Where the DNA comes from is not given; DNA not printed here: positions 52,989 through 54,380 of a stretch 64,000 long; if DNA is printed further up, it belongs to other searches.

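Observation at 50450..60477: Ten-gene coupled sugar operon with two LacD/YihT-family aldolases, three kinase folds and a cupin isomerase that fits no pathway I know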

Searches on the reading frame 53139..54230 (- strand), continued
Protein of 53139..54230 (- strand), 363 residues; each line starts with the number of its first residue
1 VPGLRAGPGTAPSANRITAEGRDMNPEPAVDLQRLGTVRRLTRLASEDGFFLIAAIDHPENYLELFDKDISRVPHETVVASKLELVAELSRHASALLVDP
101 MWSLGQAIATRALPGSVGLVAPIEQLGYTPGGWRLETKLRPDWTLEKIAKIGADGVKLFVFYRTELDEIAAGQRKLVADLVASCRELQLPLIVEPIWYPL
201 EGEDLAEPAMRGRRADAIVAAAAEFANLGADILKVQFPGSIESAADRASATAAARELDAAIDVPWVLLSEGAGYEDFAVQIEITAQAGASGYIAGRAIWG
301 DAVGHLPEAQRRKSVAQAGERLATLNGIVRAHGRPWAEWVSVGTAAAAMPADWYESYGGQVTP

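Call 20: search_protein_families(library=pfam, proteins=[L057:3383-4363:-, L057:4928-5584:-, L057:5685-6941:-, L057:7228-8271:-, L057:8677-9435:-, L057:9965-10960:+, L057:11220-12263:+, L057:12202-13428:+, L057:13494-15971:-, L057:16509-17864:-], max_evalue=0.0001)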
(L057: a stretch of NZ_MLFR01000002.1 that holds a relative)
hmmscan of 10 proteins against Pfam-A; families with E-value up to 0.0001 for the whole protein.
L057:3383-4363:- (326 aa): 3 families
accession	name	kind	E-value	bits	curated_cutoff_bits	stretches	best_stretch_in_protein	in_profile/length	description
PF00107.32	ADH_zinc_N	-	4.9e-30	104.6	31.8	1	165-284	1-119/129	Zinc-binding dehydrogenase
PF08240.17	ADH_N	-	5.7e-15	55.9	23.5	1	25-125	1-104/104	Alcohol dehydrogenase GroES-like domain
PF13602.12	ADH_zinc_N_2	-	1.1e-12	49.4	27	1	197-324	1-134/134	Zinc-binding dehydrogenase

L057:4928-5584:- (218 aa): 2 families
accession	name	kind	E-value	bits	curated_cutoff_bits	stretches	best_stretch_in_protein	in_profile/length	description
PF00392.27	GntR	-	1.8e-17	63.2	27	1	9-69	3-64/64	Bacterial regulatory proteins, gntR family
PF07729.17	FCD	-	3.1e-16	60.4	24.3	1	83-205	4-123/125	FCD domain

L057:5685-6941:- (418 aa): 1 family
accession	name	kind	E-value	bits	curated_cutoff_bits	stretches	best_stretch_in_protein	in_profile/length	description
PF14486.12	DUF4432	-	1.6e-88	296.9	32.5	1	52-372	2-304/304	Domain of unknown function (DUF4432)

L057:7228-8271:- (347 aa): 2 families
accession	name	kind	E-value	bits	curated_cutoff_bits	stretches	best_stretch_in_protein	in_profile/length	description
PF13407.12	Peripla_BP_4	-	7.5e-24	85.1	35.1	1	69-323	3-257/258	Periplasmic binding protein domain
PF00356.27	LacI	-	8.1e-11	42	27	1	7-50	1-44/46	Bacterial regulatory proteins, lacI family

L057:8677-9435:- (252 aa): 4 families
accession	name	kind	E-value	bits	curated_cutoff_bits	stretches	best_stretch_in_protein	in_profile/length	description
PF00455.28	DeoRC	-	2.1e-39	135.5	31.8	1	75-233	2-160/160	DeoR C terminal sensor domain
PF08220.18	HTH_DeoR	-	5e-14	52.2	21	1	6-59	1-54/57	DeoR-like helix-turn-helix domain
PF01022.26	HTH_5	-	1.5e-06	28.4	22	1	4-50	1-46/47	Bacterial regulatory protein, arsR family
PF08279.18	HTH_11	-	1.9e-05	24.9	25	1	6-54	1-51/55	HTH domain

L057:9965-10960:+ (331 aa): 1 family
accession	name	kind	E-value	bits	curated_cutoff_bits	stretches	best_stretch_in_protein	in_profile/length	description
PF01791.15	DeoC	-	8.7e-21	75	23.8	1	31-274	4-227/229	DeoC/LacD family aldolase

L057:11220-12263:+ (347 aa): 1 family
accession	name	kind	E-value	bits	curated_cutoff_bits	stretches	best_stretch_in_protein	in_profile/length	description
PF00294.29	PfkB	-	1.2e-14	54.8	25.8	1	5-310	2-278/302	pfkB family carbohydrate kinase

L057:12202-13428:+ (408 aa): 1 family
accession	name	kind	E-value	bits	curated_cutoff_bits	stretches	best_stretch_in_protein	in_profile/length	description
PF02378.23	PTS_EIIC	-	2.5e-27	96.2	30.7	1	55-335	1-319/319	Phosphotransferase system, EIIC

L057:13494-15971:- (825 aa): 3 families
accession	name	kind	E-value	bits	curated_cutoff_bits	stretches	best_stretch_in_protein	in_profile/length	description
PF01011.28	PQQ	-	6.9e-206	686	26.7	1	176-798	1-594/595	Glucose/ethanol/alcohol dehydrogenase, beta-propeller domain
PF13360.13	PQQ_2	-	2.5e-21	76.9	27.6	2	701-800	3-79/233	Outer membrane protein assembly factor BamB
PF13570.13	Beta-prop_ACSF4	-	3.4e-08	33.7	133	0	753-814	104-165/329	Beta-alanine-activating enzyme, beta-propeller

L057:16509-17864:- (451 aa): 2 families
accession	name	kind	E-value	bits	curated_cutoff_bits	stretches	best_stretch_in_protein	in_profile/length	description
PF00083.30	Sugar_tr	-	1.8e-96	324.3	22.3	1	32-436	50-449/452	Sugar (and other) transporter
PF07690.21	MFS_1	-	2e-27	96.5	33.4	1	32-381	36-344/347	Major Facilitator Superfamily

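Call 22: search_protein_families(library=pfam, proteins=[L054:7281-8825:-, L054:8847-9995:+, L054:10978-12372:+, L054:12348-13370:-, L054:5471-6304:-, L054:4703-5467:-, L054:3731-4696:-, L054:2221-3699:-, L054:15697-17979:+, L036:11222-14551:+], max_evalue=0.0001)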
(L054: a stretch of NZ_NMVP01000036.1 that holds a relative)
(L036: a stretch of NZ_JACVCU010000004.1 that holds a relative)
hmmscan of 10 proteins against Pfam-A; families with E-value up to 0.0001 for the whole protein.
L054:7281-8825:- (514 aa): 2 families
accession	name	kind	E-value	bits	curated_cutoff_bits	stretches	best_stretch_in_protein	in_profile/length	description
PF13416.11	SBP_bac_8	-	1.9e-32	113.6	27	1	105-442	4-274/279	Bacterial extracellular solute-binding protein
PF01547.30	SBP_bac_1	-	4.1e-32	112.8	26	1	97-415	7-306/307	Bacterial extracellular solute-binding protein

L054:8847-9995:+ (382 aa): 3 families
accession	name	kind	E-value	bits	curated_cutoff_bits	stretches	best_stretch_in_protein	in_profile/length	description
PF08240.17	ADH_N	-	1.2e-28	99.8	23.5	1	72-185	2-104/104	Alcohol dehydrogenase GroES-like domain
PF00107.32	ADH_zinc_N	-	7.4e-24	84.6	31.8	1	223-342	1-128/129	Zinc-binding dehydrogenase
PF16912.11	Glu_dehyd_C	-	3e-07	30.6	34.9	1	191-315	3-142/211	Glucose dehydrogenase C-terminus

L054:10978-12372:+ (464 aa): 2 families
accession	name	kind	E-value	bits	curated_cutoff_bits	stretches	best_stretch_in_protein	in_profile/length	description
PF00370.27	FGGY_N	-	4.4e-30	105.5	28.8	1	4-216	2-215/245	FGGY family of carbohydrate kinases, N-terminal domain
PF02782.22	FGGY_C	-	1.9e-22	80.4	27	1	249-429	3-196/198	FGGY family of carbohydrate kinases, C-terminal domain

L054:12348-13370:- (340 aa): 1 family
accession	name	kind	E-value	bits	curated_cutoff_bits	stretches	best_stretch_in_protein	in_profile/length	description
PF21621.3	MPI_cupin_dom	-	3.7e-06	27.3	27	0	276-324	29-77/79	Mannose-6-phosphate isomerase, cupin domain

L054:5471-6304:- (277 aa): 1 family
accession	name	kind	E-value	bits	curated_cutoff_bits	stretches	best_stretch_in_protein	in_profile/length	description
PF00528.27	BPD_transp_1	-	3.9e-20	72.8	26.4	1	87-261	3-175/184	Binding-protein-dependent transport system inner membrane component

L054:4703-5467:- (254 aa): 3 families
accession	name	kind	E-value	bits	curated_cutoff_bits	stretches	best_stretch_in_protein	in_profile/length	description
PF13561.12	adh_short_C2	-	8.5e-58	196.1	27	1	20-252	5-236/236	Enoyl-(Acyl carrier protein) reductase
PF00106.31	adh_short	-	2.7e-49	167.7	26.6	1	13-200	2-188/195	short chain dehydrogenase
PF08659.16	KR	-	1.8e-12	48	22.6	1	14-175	3-163/180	KR domain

L054:3731-4696:- (321 aa): 1 family
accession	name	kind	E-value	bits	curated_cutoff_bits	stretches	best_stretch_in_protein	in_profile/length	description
PF00294.29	PfkB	-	7.7e-30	104.7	25.8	1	8-312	4-287/302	pfkB family carbohydrate kinase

L054:2221-3699:- (492 aa): 2 families
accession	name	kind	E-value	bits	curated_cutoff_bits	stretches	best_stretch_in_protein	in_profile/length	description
PF08125.19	Mannitol_dh_C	-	1.6e-47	161.9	30.7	1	288-471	1-184/190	Mannitol dehydrogenase C-terminal domain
PF01232.29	Mannitol_dh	-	8.7e-47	160.1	27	1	31-278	2-197/199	Mannitol dehydrogenase Rossmann domain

L054:15697-17979:+ (760 aa): 3 families
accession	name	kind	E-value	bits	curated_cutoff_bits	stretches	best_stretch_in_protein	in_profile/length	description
PF02769.27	AIRS_C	-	7.8e-53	179.3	23.1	2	212-367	2-155/156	AIR synthase related protein, C-terminal domain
PF00586.29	AIRS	-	2.2e-50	170.2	24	2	84-198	1-111/112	AIR synthase related protein, N-terminal domain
PF18072.6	FGAR-AT_linker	-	3.7e-15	56.6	26.6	1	20-58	9-50/50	Formylglycinamide ribonucleotide amidotransferase linker domain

L036:11222-14551:+ (1109 aa): 2 families
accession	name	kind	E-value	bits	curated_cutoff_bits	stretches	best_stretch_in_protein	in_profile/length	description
PF00082.27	Peptidase_S8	-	1.7e-43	149.5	21.8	1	216-639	1-287/288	Subtilase family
PF04151.21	PPC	-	2.4e-05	25.5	25.9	0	960-1021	7-65/70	Bacterial pre-peptidase C-terminal domain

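Call 54: search_protein_families(library=pfam, proteins=[L036:8751-9821:-, L036:7204-8199:-, L036:14687-15817:-, L040:8978-10000:+, L040:10993-11655:-, L040:6824-8140:+, L050:10971-11534:-, L050:7427-8257:+, L050:6174-7220:-, L050:15276-16415:-], max_evalue=0.001)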
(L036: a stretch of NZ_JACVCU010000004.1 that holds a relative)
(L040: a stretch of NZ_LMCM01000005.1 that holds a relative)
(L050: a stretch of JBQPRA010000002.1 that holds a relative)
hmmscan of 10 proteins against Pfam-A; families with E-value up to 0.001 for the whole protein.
L036:8751-9821:- (356 aa): 1 family
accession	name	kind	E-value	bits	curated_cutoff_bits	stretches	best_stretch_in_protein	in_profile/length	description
PF00294.29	PfkB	-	2.9e-19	70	25.8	1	1-327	1-293/302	pfkB family carbohydrate kinase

L036:7204-8199:- (331 aa): 3 families
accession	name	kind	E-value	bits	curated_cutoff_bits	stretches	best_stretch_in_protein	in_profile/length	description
PF00561.26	Abhydrolase_1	-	5.5e-21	75.8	25.8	1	79-180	2-106/245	alpha/beta hydrolase fold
PF12697.13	Abhydrolase_6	-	4.5e-17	63.9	26.3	1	80-321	1-216/217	Alpha/beta hydrolase family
PF12146.15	Hydrolase_4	-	2.5e-10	40.5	27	1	80-176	7-108/239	Serine aminopeptidase, S33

L036:14687-15817:- (376 aa): 5 families
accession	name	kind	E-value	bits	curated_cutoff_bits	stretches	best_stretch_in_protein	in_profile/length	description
PF13377.12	Peripla_BP_3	-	6.1e-34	117.9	26.5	1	208-364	2-167/167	Periplasmic binding protein-like domain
PF00356.27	LacI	-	2.6e-20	72.4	27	1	43-87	2-46/46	Bacterial regulatory proteins, lacI family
PF13407.12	Peripla_BP_4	-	8.4e-19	68.6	35.1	1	116-346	16-257/258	Periplasmic binding protein domain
PF00532.27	Peripla_BP_1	-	6.5e-11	42.7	22.2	1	146-358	48-277/281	Periplasmic binding proteins and sugar binding domain of LacI family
PF01381.28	HTH_3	-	0.00059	20.3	23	0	44-78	13-47/55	Helix-turn-helix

L040:8978-10000:+ (341 aa): 0 families

L040:10993-11655:- (220 aa): 1 family
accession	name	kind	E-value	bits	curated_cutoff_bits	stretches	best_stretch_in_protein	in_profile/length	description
PF03575.23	Peptidase_S51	-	4.5e-17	62.8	23.9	1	3-209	1-205/206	Peptidase family S51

L040:6824-8140:+ (438 aa): 1 family
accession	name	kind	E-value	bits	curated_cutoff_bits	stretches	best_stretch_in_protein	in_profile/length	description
PF00487.30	FA_desaturase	-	5.6e-22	79.2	29.7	1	119-385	3-251/253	Fatty acid desaturase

L050:10971-11534:- (187 aa): 1 family
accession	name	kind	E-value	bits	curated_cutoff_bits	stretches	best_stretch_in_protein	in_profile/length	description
PF01380.27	SIS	-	2.9e-08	34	25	1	36-135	3-108/131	SIS domain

L050:7427-8257:+ (276 aa): 1 family
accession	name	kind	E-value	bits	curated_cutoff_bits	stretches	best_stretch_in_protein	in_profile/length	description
PF00121.24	TIM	-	1.1e-52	179.4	20.1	1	21-257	6-243/245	Triosephosphate isomerase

L050:6174-7220:- (348 aa): 1 family
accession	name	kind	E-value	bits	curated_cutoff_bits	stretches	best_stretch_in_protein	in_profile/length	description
PF00572.24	Ribosomal_L13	-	5e-47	159.3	23.8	1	214-332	1-119/119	Ribosomal protein L13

L050:15276-16415:- (379 aa): 1 family
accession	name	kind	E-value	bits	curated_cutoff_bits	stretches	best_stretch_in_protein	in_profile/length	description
PF13407.12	Peripla_BP_4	-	7.6e-54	183.4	35.1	1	75-337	1-258/258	Periplasmic binding protein domain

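Call 78: search_protein_families(library=pfam, proteins=[L017:8527-10158:-, L017:10331-12211:-, L012:11632-13200:+, L017:14501-15757:-, L005:9194-10525:+, L004:13077-13907:+, L008:4009-6627:-, L008:13215-16538:+], max_evalue=0.0001)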
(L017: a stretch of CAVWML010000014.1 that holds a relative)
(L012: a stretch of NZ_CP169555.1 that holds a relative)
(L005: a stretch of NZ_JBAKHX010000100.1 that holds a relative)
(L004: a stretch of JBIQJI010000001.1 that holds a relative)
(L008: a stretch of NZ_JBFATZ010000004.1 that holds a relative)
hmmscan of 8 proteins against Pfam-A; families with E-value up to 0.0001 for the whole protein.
L017:8527-10158:- (543 aa): 1 family
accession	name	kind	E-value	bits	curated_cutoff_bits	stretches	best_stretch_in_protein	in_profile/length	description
PF00118.29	Cpn60_TCP1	-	8.5e-77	259.3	34.3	1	22-524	1-490/490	TCP-1/cpn60 chaperonin family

L017:10331-12211:- (626 aa): 3 families
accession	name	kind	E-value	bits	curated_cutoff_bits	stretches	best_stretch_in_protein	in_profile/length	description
PF13520.12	AA_permease_2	-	4.4e-57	194.3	27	1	162-570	5-399/427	Amino acid permease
PF00324.27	AA_permease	-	4.8e-46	157.9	24.6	1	166-599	5-453/470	Amino acid permease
PF13906.12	AA_permease_C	-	1.5e-17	63.9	27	1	555-605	1-51/51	C-terminus of AA_permease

L012:11632-13200:+ (522 aa): 2 families
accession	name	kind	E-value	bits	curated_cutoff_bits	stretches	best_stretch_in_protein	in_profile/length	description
PF00501.34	AMP-binding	-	5.7e-90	302.3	29.9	1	8-390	1-384/384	AMP-binding enzyme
PF13193.12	AMP-binding_C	-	4.6e-19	69.6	24.5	1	440-516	1-76/76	AMP-binding enzyme C-terminal domain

L017:14501-15757:- (418 aa): 1 family
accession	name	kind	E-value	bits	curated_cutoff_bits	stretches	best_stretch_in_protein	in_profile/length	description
PF00291.31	PALP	-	2.9e-69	234.1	35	1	85-386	5-295/295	Pyridoxal-phosphate dependent enzyme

L005:9194-10525:+ (443 aa): 0 families

L004:13077-13907:+ (276 aa): 1 family
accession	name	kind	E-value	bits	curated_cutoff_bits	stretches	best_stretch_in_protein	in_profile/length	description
PF01259.24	SAICAR_synt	-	3.8e-73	246.5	20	1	4-248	2-231/233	SAICAR synthetase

L008:4009-6627:- (872 aa): 6 families
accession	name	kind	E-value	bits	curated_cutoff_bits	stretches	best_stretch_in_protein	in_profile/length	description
PF02738.23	MoCoBD_1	-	6.6e-50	169.9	27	1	325-541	20-242/244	Molybdopterin cofactor-binding domain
PF20256.3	MoCoBD_2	-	2e-41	142.8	27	1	561-805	8-283/283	Molybdopterin cofactor-binding domain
PF01799.25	Fer2_2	-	3.2e-24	85.3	30.3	1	84-159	1-74/75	[2Fe-2S] binding domain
PF01315.27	Ald_Xan_dh_C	-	2.3e-10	41.2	31.3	0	231-267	74-110/110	Aldehyde oxidase and xanthine dehydrogenase, a/b hammerhead domain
PF00111.32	Fer2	-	2.7e-06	27.7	21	1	16-70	1-55/77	2Fe-2S iron-sulfur cluster binding domain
PF13085.11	Fer2_3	-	3e-05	24.4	27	1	49-96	51-96/107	2Fe-2S iron-sulfur cluster binding domain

L008:13215-16538:+ (1107 aa): 0 families

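Call 100: predict_structure(alignment_id=A1)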
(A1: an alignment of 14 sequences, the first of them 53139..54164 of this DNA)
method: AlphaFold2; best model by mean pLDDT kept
length: 341 residues; sequences in the alignment: 14
mean_pLDDT: 87.7   pTM: 0.88
mean pLDDT of the five models: 87.7, 86.4, 85.8, 85.1, 83.3
residues with pLDDT >= 90: 211; 70-90: 96; 50-70: 22; < 50: 12
segments of 3 or more residues with pLDDT < 50: 1-4, 106-109, 338-341
pLDDT, mean of each block of 10 residues (from residue 1): 54 89 95 79 76 86 95 85 85 92 61 79 91 94 92 97 96 91 92 97 98 96 96 97 89 96 98 91 89 97 98 79 79 59 43
secondary structure, 60 per line:
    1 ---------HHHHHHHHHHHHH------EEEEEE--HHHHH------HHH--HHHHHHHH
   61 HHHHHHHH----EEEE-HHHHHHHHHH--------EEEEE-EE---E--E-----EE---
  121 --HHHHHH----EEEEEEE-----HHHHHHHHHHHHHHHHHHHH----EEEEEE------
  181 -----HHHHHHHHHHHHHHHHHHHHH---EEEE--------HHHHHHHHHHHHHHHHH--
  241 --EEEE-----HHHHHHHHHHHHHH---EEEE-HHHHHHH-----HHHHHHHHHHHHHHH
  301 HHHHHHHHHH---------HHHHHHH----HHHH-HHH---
elements in order: H10-22 E29-34 H37-41 H53-68 E73-76 H78-87 E96-100 H123-128 E133-139 H145-164 E169-174 H186-206 E210-213 H222-238 E243-246 H252-265 E269-272 H274-280 H286-310 H320-326 H331-334

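Call 104: fold_search(model_id=the predicted structure, library=pdb)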
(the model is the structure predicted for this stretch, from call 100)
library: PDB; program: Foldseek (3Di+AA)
matches with E <= 10: 1648; with E <= 0.001: 418
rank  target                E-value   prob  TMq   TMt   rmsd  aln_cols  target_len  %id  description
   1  8tnf_G                1.1e-26  1.00  0.76  0.78   4.5       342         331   32  Crystal structure of sulfohexulose-1-phosphate aldolase from Paracoccus onubensis strain Merri (released 2024-08-07)
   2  8tnf_D                1.2e-26  1.00  0.77  0.78   4.3       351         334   30  Crystal structure of sulfohexulose-1-phosphate aldolase from Paracoccus onubensis strain Merri (released 2024-08-07)
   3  8tnf_A                1.2e-26  1.00  0.77  0.79   4.7       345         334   31  Crystal structure of sulfohexulose-1-phosphate aldolase from Paracoccus onubensis strain Merri (released 2024-08-07)
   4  8tnf_E                2.6e-26  1.00  0.77  0.79   4.7       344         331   32  Crystal structure of sulfohexulose-1-phosphate aldolase from Paracoccus onubensis strain Merri (released 2024-08-07)
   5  8tnf_B                4.2e-26  1.00  0.78  0.79   4.3       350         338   30  Crystal structure of sulfohexulose-1-phosphate aldolase from Paracoccus onubensis strain Merri (released 2024-08-07)
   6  8tnf_F                5.9e-26  1.00  0.78  0.80   4.1       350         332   30  Crystal structure of sulfohexulose-1-phosphate aldolase from Paracoccus onubensis strain Merri (released 2024-08-07)
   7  8tnf_H                7.4e-26  1.00  0.74  0.76   5.0       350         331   30  Crystal structure of sulfohexulose-1-phosphate aldolase from Paracoccus onubensis strain Merri (released 2024-08-07)
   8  8tnf_C                2.9e-25  1.00  0.77  0.79   4.1       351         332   31  Crystal structure of sulfohexulose-1-phosphate aldolase from Paracoccus onubensis strain Merri (released 2024-08-07)
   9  3iv3                  2.8e-22  1.00  0.78  0.80   3.5       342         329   24  The Structure of a putative tagatose 1,6-aldolase from Streptococcus mutans (released 2009-09-22)
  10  7ag1_X                4.4e-22  1.00  0.72  0.83   3.2       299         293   26  Crystal structure of E. coli SFP aldolase (YihT) from sulfo-EMP pathway (released 2021-04-14)
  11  7ag1_Z                4.4e-22  1.00  0.72  0.82   3.2       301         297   26  Crystal structure of E. coli SFP aldolase (YihT) from sulfo-EMP pathway (released 2021-04-14)
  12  5f2l_B                4.9e-22  1.00  0.78  0.82   2.8       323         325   24  Tagatose-1,6-bisphosphate aldolase from Streptococcus pyogenes in complex with competitive inhibitor talitol-1,6-bisph (released 2016-12-07)
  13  5f2g_D                6.6e-22  1.00  0.78  0.82   3.1       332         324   23  Tagatose-1,6-bisphosphate aldolase from Streptococcus pyogenes Glu164Gln mutant in complex with FBP (released 2016-12-07)
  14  5f2l_C                7.4e-22  1.00  0.77  0.80   2.9       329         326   23  Tagatose-1,6-bisphosphate aldolase from Streptococcus pyogenes in complex with competitive inhibitor talitol-1,6-bisph (released 2016-12-07)
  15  3jrk_H                7.8e-22  1.00  0.75  0.80   3.2       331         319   23  A putative tagatose 1,6-diphosphate aldolase from Streptococcus pyogenes (released 2009-09-22)
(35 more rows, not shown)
